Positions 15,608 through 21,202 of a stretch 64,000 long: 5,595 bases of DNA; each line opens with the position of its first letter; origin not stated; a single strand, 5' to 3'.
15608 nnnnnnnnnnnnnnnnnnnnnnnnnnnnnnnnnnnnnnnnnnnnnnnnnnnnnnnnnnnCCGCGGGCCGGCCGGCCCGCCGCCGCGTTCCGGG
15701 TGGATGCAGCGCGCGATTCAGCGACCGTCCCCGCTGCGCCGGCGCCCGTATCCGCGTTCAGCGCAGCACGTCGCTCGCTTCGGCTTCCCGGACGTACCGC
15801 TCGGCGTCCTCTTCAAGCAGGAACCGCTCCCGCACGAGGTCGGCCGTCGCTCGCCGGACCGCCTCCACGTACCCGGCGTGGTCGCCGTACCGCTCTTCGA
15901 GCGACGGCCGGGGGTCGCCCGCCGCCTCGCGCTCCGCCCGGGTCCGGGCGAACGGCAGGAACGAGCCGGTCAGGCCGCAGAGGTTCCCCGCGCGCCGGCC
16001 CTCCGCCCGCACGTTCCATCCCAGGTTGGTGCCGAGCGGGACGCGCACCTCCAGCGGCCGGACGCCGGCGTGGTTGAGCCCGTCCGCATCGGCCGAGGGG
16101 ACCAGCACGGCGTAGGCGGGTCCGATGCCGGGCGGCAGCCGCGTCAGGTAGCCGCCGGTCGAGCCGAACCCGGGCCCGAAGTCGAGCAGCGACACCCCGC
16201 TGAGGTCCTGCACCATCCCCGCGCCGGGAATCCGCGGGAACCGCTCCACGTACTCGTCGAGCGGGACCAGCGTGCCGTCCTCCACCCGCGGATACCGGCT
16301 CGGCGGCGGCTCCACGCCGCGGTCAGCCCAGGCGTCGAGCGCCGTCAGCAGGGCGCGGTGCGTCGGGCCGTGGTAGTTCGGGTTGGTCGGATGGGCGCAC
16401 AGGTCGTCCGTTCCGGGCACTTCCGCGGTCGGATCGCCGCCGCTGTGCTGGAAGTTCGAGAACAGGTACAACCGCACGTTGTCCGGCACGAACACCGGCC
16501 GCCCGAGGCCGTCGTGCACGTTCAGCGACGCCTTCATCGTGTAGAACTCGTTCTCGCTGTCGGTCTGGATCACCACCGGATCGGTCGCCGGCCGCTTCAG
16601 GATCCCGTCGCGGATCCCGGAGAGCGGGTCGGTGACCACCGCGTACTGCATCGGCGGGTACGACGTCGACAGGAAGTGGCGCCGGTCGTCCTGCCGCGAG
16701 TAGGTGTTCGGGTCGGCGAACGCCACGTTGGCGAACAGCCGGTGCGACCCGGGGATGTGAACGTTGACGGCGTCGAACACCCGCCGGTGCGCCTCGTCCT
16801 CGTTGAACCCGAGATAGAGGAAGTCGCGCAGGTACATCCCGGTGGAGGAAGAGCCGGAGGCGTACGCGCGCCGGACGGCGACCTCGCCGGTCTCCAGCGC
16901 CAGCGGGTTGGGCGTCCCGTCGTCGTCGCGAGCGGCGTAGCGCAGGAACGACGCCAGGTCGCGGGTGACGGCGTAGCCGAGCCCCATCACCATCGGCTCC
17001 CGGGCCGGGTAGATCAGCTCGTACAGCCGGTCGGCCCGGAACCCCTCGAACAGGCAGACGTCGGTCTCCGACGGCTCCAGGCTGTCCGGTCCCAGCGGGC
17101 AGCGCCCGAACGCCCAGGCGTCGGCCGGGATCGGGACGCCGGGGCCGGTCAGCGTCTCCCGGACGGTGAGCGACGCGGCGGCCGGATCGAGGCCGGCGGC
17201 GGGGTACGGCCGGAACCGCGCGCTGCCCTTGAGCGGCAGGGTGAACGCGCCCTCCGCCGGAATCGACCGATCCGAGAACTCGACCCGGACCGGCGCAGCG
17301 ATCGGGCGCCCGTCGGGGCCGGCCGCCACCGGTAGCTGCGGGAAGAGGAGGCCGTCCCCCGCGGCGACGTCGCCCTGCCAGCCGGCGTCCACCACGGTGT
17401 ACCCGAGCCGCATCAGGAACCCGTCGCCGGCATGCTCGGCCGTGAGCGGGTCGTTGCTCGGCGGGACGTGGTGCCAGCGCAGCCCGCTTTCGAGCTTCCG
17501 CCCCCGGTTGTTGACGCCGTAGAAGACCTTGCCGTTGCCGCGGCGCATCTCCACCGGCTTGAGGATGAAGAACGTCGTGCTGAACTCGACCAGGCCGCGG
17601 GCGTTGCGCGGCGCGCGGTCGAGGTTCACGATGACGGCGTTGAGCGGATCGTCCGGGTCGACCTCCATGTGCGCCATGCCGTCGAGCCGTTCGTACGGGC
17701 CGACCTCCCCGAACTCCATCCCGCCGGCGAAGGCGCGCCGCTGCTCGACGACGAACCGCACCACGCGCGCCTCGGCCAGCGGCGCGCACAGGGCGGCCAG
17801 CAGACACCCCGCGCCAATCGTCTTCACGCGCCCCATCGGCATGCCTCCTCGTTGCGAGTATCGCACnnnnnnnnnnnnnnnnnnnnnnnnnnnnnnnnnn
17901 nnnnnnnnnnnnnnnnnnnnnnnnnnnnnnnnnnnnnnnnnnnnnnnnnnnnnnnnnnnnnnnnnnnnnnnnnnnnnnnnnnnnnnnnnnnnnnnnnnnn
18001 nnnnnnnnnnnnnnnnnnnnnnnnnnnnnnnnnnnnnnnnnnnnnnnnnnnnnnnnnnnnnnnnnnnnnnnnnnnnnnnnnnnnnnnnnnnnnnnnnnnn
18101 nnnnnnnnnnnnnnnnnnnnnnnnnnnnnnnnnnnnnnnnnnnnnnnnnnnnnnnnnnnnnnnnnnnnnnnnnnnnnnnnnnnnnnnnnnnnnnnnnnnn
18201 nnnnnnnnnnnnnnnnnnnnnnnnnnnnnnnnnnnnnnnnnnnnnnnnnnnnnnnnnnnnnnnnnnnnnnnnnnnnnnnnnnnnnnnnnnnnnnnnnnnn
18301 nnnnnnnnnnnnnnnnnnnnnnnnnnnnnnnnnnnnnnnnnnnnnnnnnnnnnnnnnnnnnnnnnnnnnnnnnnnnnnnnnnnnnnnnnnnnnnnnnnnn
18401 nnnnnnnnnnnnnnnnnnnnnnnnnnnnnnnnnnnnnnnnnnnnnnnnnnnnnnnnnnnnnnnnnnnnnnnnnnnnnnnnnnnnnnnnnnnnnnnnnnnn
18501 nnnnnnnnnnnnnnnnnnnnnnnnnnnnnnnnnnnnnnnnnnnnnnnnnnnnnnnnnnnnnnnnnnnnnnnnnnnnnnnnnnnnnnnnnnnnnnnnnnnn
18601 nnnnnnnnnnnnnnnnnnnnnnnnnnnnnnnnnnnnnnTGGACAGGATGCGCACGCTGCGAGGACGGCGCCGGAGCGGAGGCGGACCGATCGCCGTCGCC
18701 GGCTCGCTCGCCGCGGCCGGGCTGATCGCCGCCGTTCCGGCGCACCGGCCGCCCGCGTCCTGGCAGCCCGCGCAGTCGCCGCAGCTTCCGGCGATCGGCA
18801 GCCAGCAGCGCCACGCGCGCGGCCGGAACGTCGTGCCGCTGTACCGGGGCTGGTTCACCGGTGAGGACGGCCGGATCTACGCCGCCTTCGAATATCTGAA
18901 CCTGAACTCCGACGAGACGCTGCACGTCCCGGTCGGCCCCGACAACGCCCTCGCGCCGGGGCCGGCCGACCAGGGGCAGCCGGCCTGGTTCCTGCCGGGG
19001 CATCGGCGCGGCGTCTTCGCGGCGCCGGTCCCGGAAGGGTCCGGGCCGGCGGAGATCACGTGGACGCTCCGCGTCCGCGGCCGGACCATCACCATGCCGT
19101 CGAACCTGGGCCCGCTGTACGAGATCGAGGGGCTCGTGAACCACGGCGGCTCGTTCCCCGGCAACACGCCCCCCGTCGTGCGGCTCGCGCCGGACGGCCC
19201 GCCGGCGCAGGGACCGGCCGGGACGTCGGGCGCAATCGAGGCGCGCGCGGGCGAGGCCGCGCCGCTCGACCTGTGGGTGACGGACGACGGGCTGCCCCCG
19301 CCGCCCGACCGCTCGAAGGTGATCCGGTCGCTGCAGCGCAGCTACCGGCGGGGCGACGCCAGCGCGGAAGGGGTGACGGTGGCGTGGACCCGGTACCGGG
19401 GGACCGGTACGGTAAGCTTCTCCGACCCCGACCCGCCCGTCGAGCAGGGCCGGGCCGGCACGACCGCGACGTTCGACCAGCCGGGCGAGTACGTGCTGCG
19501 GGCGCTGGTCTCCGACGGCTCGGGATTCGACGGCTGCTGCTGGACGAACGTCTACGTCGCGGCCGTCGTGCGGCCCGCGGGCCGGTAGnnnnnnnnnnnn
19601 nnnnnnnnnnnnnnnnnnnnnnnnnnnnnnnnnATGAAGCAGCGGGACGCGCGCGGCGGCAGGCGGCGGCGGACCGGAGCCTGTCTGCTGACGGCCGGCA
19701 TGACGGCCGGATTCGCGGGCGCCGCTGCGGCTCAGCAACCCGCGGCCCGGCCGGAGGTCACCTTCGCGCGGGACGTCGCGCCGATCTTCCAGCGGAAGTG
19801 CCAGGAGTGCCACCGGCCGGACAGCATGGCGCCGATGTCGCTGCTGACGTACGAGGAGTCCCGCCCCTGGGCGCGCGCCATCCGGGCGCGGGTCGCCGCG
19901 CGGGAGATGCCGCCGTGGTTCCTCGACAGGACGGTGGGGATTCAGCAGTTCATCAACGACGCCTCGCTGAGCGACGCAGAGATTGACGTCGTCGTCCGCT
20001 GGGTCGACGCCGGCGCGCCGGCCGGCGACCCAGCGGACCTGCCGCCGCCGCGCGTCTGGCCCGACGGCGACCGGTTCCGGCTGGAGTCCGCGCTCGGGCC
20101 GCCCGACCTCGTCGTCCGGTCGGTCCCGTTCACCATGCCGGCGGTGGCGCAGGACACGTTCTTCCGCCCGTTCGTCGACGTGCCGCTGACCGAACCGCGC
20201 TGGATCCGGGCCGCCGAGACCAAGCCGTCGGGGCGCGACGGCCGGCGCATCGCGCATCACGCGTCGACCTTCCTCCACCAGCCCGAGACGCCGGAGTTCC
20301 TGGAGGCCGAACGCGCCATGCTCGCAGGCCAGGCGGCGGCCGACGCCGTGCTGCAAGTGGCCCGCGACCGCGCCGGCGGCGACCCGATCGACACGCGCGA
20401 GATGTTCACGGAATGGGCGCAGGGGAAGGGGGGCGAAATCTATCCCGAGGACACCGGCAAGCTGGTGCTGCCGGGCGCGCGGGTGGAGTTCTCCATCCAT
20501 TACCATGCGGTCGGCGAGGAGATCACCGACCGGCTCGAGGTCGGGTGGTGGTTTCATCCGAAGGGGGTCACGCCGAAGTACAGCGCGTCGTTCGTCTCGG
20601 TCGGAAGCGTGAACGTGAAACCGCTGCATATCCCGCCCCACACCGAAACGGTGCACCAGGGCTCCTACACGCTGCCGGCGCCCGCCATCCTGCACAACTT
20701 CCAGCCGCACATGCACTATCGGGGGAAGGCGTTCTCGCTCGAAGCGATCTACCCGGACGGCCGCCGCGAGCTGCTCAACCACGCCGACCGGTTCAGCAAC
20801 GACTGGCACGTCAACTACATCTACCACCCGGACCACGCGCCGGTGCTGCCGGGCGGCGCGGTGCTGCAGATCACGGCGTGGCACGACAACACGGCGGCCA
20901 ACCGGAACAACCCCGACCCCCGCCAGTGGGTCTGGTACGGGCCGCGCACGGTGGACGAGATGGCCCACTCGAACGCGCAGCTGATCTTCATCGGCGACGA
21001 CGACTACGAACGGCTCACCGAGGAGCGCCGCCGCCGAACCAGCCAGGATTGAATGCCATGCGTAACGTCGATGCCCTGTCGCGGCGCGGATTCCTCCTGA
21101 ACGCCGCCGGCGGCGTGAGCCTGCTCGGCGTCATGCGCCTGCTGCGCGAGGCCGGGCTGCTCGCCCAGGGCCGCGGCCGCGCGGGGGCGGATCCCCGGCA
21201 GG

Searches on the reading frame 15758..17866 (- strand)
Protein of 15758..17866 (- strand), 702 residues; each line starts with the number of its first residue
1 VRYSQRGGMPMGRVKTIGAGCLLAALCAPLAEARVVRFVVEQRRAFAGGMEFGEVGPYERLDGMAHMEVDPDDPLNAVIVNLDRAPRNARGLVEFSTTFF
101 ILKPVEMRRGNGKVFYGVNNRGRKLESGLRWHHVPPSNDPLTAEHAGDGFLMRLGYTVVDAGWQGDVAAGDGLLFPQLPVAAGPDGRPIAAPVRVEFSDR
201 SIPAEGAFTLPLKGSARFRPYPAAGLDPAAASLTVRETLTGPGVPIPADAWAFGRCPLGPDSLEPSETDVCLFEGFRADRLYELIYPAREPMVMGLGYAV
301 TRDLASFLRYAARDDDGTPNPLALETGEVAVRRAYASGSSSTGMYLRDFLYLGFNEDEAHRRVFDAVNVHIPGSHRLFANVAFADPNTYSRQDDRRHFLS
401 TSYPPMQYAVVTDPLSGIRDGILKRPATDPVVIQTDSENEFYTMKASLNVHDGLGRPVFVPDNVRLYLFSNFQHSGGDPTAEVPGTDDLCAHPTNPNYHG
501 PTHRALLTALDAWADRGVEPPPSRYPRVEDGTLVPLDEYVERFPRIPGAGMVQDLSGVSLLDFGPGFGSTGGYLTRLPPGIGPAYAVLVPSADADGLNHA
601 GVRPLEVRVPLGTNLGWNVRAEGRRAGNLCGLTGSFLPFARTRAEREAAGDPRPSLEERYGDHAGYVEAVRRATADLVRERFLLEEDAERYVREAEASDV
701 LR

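Call 82: search_protein_families(library=pfam, proteins=[window:15758-17866:-], max_evalue=0.00001)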
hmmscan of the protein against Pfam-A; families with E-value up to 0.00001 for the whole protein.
window:15758-17866:- (702 aa): 1 family
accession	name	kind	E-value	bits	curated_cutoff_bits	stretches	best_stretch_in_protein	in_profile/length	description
PF20091.5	Abhydrolase_10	-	1.5e-38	133.3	23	1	277-693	130-429/429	Alpha/beta hydrolase domain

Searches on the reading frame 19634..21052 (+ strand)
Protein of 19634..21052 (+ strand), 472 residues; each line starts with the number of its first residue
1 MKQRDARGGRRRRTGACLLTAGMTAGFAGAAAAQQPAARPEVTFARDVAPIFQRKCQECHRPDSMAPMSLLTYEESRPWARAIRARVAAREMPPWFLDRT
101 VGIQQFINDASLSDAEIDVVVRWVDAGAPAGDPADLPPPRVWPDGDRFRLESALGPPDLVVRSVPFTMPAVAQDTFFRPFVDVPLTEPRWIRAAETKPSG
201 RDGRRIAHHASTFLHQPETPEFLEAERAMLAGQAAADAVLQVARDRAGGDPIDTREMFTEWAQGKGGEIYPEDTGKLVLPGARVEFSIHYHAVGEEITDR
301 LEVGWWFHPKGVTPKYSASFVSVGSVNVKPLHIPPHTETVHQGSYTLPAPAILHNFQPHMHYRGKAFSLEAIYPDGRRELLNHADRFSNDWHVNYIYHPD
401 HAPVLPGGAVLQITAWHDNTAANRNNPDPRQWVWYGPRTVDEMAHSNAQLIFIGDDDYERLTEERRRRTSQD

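Call 37: find_encoding_contigs(protein=window:19634-21052:+, flank=10000, max_places=6)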
Protein window:19634-21052:+ (472 aa): 2 contigs read that carry it; 1 place shown.
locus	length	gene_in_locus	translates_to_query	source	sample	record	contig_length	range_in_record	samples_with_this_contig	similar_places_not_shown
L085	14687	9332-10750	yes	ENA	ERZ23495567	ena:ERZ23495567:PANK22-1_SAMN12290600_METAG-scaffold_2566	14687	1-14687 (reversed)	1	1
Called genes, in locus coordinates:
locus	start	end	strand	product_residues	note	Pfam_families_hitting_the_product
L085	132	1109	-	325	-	PF24684:Vgb_lyase (faint), PF08450:SGL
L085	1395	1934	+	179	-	PF02082:Rrf2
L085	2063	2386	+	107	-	PF01521:Fe-S_biosyn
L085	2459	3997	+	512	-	PF00982:Glyco_transf_20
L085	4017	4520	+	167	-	-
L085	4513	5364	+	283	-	PF02621:VitK2_biosynth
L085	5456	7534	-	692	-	PF20091:Abhydrolase_10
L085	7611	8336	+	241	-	PF01066:CDP-OH_P_transf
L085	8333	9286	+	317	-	-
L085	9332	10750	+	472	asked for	-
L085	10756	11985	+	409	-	PF00144:Beta-lactamase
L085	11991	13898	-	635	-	PF00474:SSF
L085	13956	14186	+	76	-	-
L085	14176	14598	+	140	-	PF01850:PIN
